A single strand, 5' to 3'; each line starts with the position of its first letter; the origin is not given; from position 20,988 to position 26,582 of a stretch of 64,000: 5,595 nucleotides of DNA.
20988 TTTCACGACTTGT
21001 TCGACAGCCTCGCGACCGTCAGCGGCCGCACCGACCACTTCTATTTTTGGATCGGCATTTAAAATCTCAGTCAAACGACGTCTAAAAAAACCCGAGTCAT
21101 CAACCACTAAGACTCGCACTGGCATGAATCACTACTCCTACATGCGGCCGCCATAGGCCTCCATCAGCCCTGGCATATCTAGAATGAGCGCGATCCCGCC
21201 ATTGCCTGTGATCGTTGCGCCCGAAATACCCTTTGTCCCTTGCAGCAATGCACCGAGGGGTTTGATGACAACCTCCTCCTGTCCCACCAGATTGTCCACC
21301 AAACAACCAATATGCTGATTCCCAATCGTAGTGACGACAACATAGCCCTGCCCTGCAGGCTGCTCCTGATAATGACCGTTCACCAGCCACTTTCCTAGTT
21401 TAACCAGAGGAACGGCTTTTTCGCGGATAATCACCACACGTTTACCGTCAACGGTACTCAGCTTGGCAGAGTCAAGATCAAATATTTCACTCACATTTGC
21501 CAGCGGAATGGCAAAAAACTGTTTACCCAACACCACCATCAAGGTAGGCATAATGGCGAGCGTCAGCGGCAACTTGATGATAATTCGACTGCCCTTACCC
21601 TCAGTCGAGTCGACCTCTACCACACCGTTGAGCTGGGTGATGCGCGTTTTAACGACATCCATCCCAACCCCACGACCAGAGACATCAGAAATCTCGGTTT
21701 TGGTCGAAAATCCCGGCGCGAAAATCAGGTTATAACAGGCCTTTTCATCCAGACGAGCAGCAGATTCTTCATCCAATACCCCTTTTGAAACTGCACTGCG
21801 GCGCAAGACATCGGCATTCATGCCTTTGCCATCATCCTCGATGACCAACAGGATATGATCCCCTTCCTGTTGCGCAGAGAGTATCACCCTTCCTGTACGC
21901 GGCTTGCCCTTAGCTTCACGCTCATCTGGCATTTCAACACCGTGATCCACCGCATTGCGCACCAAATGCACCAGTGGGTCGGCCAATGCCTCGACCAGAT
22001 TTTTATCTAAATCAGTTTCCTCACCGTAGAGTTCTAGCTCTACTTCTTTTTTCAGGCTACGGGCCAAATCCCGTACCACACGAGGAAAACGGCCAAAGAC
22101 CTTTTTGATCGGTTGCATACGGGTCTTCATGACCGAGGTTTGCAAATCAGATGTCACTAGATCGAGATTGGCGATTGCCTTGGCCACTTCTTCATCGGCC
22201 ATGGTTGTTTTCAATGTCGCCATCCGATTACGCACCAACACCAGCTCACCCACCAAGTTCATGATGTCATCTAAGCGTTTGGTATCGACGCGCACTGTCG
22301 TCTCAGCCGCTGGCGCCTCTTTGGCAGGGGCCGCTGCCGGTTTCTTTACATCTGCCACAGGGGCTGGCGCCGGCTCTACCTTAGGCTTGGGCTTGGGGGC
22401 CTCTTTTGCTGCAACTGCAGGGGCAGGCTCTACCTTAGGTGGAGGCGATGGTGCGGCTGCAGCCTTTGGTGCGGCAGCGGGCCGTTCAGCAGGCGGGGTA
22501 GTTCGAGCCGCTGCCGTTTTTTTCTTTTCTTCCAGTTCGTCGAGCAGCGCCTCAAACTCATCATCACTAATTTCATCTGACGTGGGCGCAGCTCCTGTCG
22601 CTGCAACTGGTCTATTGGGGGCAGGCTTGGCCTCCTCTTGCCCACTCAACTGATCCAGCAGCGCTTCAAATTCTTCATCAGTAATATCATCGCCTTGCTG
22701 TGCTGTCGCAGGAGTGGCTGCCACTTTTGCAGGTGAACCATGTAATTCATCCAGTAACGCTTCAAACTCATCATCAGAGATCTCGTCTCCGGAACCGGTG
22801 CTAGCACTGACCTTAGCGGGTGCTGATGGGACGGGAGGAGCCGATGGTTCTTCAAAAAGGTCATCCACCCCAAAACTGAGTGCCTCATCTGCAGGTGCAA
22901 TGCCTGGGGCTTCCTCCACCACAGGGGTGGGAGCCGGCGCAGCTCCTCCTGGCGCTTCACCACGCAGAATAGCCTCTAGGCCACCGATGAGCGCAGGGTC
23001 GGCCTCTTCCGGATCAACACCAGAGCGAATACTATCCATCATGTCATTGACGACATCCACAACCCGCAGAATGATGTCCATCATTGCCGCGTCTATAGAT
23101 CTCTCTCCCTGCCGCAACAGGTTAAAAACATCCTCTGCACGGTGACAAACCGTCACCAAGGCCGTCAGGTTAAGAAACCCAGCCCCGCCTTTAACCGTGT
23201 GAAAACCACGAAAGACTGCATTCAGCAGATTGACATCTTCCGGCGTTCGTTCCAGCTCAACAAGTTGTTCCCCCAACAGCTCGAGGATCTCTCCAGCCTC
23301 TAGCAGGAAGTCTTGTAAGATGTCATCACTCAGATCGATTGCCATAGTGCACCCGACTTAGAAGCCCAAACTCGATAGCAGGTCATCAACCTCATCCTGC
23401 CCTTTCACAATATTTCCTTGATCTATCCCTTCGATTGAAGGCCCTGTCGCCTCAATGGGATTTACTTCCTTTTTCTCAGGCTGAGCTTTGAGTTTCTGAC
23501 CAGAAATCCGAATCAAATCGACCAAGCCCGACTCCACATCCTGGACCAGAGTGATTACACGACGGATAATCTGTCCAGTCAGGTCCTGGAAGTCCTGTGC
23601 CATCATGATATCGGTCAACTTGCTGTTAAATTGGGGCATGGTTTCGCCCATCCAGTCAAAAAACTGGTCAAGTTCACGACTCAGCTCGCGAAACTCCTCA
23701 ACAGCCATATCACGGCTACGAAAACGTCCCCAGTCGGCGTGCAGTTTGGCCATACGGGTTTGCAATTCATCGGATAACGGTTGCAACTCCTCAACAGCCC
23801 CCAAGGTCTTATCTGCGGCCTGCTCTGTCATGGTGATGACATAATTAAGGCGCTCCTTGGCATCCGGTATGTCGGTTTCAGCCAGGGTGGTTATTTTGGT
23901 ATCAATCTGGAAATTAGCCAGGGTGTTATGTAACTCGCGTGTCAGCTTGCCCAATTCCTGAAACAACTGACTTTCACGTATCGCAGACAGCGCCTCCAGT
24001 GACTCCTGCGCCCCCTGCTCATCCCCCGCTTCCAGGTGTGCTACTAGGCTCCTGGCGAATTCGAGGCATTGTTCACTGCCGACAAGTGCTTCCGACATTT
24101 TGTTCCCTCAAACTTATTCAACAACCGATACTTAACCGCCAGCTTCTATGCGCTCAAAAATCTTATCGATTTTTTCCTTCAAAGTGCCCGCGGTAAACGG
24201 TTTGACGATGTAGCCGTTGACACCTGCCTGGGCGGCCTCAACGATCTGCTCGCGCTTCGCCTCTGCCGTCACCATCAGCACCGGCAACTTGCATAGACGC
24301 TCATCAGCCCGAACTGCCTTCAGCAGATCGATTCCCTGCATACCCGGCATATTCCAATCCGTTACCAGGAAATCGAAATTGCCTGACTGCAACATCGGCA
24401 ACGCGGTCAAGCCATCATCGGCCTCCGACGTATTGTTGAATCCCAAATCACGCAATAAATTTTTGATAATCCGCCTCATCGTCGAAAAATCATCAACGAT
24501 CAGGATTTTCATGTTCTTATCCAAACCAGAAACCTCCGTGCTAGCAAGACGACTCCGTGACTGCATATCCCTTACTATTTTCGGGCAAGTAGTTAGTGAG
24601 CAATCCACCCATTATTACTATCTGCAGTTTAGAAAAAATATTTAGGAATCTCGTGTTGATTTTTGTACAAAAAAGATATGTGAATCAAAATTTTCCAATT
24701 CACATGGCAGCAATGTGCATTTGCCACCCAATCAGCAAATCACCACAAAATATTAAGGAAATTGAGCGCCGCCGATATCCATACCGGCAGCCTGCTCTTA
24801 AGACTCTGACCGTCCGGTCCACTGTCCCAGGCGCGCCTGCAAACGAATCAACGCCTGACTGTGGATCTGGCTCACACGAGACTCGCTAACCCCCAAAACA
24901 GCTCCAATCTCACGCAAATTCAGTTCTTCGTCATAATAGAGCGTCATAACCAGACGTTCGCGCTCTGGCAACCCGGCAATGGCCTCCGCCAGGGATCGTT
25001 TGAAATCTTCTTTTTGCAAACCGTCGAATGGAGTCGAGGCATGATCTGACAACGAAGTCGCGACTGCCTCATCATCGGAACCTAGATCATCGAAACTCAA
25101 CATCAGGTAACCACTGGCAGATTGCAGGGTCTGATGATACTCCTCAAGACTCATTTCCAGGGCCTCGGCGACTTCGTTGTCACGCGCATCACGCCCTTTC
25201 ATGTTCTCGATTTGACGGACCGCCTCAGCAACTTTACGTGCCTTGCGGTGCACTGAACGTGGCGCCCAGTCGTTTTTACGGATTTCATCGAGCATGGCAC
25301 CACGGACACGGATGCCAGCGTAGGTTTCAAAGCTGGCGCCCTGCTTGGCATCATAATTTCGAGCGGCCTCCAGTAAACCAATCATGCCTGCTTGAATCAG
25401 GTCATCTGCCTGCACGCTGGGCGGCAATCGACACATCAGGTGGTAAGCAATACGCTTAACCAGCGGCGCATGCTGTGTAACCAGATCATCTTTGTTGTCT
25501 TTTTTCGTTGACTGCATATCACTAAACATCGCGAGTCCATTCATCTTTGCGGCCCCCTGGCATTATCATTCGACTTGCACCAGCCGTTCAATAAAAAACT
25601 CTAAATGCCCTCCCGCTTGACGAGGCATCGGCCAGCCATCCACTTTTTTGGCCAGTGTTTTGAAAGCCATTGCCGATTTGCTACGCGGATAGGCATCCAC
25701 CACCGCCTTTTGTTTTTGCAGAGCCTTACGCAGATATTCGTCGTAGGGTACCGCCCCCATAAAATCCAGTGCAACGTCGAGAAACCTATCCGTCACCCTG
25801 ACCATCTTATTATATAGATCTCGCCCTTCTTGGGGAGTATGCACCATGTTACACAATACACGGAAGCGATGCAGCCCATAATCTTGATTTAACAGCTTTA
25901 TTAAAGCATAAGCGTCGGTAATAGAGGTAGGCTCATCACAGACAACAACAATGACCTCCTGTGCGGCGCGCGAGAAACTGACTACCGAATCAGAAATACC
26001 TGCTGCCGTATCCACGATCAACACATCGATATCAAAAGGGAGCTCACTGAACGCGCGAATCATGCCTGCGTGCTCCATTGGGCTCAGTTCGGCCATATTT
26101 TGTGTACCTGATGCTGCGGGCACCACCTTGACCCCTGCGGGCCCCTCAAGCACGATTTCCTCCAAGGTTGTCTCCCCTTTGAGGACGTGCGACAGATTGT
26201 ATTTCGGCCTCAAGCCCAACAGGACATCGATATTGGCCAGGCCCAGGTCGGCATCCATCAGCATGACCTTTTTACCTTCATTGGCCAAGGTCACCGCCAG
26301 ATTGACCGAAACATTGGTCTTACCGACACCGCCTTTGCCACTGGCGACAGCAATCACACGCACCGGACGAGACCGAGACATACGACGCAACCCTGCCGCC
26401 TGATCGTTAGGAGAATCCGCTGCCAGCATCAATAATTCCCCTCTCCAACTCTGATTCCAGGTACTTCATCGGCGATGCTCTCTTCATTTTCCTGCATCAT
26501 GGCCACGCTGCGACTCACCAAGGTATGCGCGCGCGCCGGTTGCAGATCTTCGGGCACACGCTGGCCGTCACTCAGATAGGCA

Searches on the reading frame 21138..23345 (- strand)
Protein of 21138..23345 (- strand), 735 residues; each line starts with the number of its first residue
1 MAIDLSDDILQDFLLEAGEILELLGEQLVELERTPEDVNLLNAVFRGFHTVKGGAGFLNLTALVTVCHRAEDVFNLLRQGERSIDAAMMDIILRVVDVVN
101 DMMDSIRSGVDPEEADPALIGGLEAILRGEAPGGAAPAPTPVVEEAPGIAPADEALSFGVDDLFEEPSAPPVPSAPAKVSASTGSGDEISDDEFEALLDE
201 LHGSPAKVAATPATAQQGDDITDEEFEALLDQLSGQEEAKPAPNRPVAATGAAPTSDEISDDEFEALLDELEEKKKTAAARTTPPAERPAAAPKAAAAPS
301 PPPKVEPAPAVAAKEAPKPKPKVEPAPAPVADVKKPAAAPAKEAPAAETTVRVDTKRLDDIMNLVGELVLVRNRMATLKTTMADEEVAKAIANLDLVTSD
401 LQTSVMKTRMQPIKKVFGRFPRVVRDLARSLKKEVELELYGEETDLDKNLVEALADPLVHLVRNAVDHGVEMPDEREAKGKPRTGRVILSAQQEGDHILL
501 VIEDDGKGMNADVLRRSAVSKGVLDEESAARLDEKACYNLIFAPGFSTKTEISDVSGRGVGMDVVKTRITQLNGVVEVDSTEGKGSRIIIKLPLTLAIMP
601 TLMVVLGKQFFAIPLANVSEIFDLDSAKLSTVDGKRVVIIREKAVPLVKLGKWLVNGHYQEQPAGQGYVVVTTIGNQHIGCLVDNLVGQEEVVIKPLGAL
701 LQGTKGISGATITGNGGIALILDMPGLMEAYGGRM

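Call 6: search_protein_families(library=pfam, proteins=[window:21138-23345:-], max_evalue=0.00001)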
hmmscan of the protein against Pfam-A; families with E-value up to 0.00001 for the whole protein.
window:21138-23345:- (735 aa): 4 families
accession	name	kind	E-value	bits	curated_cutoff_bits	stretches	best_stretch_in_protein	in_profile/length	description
PF01584.24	CheW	-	3.4e-26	92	23.5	1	602-729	3-135/138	CheW-like domain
PF02518.31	HATPase_c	-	9.2e-19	68.4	26.4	1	456-595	4-110/111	Histidine kinase-, DNA gyrase B-, and HSP90-like ATPase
PF01627.28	Hpt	-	3.2e-16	59.8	24.6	1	8-108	1-83/84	Hpt domain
PF02895.20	H-kinase_dim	-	7.1e-15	55.7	23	1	349-408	2-68/68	Signal transducing histidine kinase, homodimeric domain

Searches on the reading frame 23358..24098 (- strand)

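Call 6: search_protein_families(library=pfam, proteins=[window:23358-24098:-], max_evalue=0.00001)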
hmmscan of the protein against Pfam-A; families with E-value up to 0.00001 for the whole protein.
window:23358-24098:- (246 aa): 1 family
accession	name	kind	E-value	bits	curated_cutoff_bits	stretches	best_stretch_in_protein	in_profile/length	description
PF04344.18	CheZ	-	6.2e-75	252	30.7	1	44-246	2-203/203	Chemotaxis phosphatase, CheZ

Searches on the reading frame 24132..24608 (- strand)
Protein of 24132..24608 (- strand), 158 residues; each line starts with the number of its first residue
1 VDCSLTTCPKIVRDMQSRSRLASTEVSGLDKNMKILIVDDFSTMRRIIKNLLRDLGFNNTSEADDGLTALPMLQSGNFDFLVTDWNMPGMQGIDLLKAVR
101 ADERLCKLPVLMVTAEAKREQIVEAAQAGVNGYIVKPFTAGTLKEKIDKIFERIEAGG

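Call 6: search_protein_families(library=pfam, proteins=[window:24132-24608:-], max_evalue=0.00001)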
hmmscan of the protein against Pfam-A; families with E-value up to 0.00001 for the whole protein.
window:24132-24608:- (158 aa): 1 family
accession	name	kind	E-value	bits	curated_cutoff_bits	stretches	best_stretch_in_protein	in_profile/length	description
PF00072.30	Response_reg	-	4.3e-30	104.6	30.2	1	35-147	1-110/111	Response regulator receiver domain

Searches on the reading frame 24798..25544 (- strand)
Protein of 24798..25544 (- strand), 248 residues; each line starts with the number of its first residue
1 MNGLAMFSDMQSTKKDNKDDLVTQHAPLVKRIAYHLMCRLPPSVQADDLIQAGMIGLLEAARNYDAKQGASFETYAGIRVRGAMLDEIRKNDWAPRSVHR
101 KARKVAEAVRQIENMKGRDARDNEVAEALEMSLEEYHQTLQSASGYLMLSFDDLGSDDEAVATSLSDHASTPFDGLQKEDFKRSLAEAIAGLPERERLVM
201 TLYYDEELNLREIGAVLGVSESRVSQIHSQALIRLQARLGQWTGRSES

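Call 6: search_protein_families(library=pfam, proteins=[window:24798-25544:-], max_evalue=0.00001)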
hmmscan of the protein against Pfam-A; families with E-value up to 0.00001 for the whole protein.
window:24798-25544:- (248 aa): 4 families
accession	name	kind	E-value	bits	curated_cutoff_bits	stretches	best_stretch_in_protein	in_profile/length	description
PF04542.20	Sigma70_r2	-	2.8e-20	72.3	24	1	21-93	1-70/71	Sigma-70 region 2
PF04545.22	Sigma70_r4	-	1.9e-18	66.2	24.1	1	188-236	1-49/50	Sigma-70, region 4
PF04539.22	Sigma70_r3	-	1.2e-14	54.6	25.3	1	101-174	2-76/78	Sigma-70 region 3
PF08281.18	Sigma70_r4_2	-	2.7e-09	37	25.7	1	183-235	2-54/54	Sigma-70, region 4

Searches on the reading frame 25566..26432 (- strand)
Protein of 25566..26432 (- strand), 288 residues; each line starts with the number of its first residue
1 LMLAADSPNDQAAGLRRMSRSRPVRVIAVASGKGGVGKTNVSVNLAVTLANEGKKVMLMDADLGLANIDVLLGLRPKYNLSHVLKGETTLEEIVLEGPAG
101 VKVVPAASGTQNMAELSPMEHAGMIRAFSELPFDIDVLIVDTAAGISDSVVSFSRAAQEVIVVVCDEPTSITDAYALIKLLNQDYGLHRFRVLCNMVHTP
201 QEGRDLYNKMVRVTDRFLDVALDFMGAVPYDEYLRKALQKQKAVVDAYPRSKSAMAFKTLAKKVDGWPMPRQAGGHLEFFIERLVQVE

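Call 7: search_protein_families(library=pfam, proteins=[window:25566-26432:-], max_evalue=0.00001)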
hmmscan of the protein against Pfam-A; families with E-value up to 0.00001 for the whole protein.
window:25566-26432:- (288 aa): 6 families
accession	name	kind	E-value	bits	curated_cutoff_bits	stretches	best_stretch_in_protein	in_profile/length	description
PF10609.15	ParA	-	1.2e-24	87.6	27.1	1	25-264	4-245/246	NUBPL iron-transfer P-loop NTPase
PF01656.29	CbiA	-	1.8e-17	63.9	25.4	1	27-242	1-123/125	CobQ/CobB/MinD/ParA nucleotide binding domain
PF13614.12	AAA_31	-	1.7e-16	61.1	27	1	25-182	2-165/177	AAA domain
PF00142.24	Fer4_NifH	-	4.5e-13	49.7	25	1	31-265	6-245/271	4Fe-4S iron sulfur cluster binding proteins, NifH/frxC family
PF09140.17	MipZ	-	2.1e-07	31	20.7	1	26-199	2-161/262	ATPase MipZ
PF02374.21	ArsA_ATPase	-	4.2e-07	29.9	24.3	1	29-62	5-38/305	Anion-transporting ATPase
